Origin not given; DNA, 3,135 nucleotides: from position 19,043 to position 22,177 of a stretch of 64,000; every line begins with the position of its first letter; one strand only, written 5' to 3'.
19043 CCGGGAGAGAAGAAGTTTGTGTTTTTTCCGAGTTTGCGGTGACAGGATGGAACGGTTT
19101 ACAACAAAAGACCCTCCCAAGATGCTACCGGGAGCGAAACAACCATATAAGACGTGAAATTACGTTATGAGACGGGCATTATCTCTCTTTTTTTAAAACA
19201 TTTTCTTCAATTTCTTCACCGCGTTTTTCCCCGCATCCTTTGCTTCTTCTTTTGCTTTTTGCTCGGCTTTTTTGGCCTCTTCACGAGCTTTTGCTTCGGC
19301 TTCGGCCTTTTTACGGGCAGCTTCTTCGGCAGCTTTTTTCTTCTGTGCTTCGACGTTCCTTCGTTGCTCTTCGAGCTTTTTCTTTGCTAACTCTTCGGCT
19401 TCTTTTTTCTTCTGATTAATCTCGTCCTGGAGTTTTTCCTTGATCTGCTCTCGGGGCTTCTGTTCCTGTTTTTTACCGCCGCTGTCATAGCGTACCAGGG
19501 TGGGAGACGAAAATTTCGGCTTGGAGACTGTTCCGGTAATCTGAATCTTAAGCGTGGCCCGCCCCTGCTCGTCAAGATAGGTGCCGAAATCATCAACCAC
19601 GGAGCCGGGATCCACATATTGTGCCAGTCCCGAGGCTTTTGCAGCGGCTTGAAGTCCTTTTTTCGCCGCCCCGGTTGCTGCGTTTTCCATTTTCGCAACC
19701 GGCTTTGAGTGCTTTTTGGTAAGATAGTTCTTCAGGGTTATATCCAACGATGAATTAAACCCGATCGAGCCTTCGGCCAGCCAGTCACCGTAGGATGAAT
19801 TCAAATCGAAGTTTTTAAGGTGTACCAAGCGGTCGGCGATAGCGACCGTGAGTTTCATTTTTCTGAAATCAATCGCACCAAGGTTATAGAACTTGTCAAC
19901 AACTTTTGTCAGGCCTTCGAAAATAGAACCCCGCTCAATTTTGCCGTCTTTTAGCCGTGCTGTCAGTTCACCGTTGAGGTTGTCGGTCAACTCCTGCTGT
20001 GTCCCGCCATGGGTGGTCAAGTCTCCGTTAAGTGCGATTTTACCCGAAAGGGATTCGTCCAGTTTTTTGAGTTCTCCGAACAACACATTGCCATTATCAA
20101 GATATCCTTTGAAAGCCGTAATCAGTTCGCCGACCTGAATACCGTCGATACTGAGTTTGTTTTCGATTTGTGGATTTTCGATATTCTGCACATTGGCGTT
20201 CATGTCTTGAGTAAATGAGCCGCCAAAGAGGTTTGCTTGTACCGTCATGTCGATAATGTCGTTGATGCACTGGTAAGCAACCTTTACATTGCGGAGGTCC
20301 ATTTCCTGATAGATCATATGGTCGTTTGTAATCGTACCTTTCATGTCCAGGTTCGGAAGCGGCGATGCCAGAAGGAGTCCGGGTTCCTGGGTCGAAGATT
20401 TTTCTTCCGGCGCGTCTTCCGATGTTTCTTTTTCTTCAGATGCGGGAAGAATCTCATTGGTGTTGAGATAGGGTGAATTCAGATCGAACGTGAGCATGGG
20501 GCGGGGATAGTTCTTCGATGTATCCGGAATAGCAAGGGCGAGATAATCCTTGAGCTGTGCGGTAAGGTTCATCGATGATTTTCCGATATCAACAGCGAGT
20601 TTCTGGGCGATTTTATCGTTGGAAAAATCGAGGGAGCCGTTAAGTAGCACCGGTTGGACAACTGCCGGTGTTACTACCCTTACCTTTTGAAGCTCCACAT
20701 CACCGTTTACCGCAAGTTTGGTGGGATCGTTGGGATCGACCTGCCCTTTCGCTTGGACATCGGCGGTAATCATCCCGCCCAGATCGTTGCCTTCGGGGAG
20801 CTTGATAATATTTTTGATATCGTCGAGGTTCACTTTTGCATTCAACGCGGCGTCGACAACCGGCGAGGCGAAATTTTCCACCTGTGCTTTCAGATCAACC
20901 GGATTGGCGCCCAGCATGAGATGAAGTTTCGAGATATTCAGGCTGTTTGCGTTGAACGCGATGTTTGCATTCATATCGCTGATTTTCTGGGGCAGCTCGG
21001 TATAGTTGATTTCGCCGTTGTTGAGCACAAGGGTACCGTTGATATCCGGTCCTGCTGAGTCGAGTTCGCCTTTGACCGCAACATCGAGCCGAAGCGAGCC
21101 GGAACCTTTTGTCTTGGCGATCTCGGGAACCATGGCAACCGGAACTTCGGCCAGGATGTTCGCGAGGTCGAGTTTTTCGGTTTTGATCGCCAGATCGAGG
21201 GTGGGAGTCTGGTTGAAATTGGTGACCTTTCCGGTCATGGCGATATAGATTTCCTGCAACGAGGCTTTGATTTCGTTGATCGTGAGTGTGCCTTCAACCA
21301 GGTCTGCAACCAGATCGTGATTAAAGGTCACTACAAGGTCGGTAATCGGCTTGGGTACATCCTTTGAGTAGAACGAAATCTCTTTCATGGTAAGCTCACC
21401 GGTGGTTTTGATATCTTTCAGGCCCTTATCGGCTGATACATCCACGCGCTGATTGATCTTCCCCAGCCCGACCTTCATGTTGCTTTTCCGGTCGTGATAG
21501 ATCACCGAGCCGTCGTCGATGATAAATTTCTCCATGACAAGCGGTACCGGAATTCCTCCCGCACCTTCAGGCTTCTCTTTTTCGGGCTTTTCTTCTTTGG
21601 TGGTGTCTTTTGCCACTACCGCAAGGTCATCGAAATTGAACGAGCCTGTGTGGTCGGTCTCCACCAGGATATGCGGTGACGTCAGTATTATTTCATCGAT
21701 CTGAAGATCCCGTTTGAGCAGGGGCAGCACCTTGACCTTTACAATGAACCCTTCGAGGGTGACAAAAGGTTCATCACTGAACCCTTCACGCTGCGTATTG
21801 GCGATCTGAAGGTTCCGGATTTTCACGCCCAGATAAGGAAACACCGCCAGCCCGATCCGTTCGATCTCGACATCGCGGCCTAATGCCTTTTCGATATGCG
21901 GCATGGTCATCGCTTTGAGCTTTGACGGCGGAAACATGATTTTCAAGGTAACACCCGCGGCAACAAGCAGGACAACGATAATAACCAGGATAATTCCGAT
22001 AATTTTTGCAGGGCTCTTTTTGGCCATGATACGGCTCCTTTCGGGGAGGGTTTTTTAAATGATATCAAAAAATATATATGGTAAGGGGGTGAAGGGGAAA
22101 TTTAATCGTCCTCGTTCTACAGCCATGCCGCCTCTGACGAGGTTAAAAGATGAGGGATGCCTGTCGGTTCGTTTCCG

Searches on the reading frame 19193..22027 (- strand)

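Call 55: search_protein_families(library=pfam, proteins=[window:19193-22027:-], max_evalue=0.00001)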
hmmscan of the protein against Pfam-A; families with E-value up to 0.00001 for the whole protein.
window:19193-22027:- (944 aa): 2 families
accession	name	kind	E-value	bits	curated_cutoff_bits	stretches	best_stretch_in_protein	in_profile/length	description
PF05170.20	AsmA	-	7.5e-29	101.4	29.8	1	7-729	5-596/607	AsmA family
PF05359.17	DUF748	-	9.6e-19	67.4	50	1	7-408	15-333/1037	Domain of Unknown Function (DUF748)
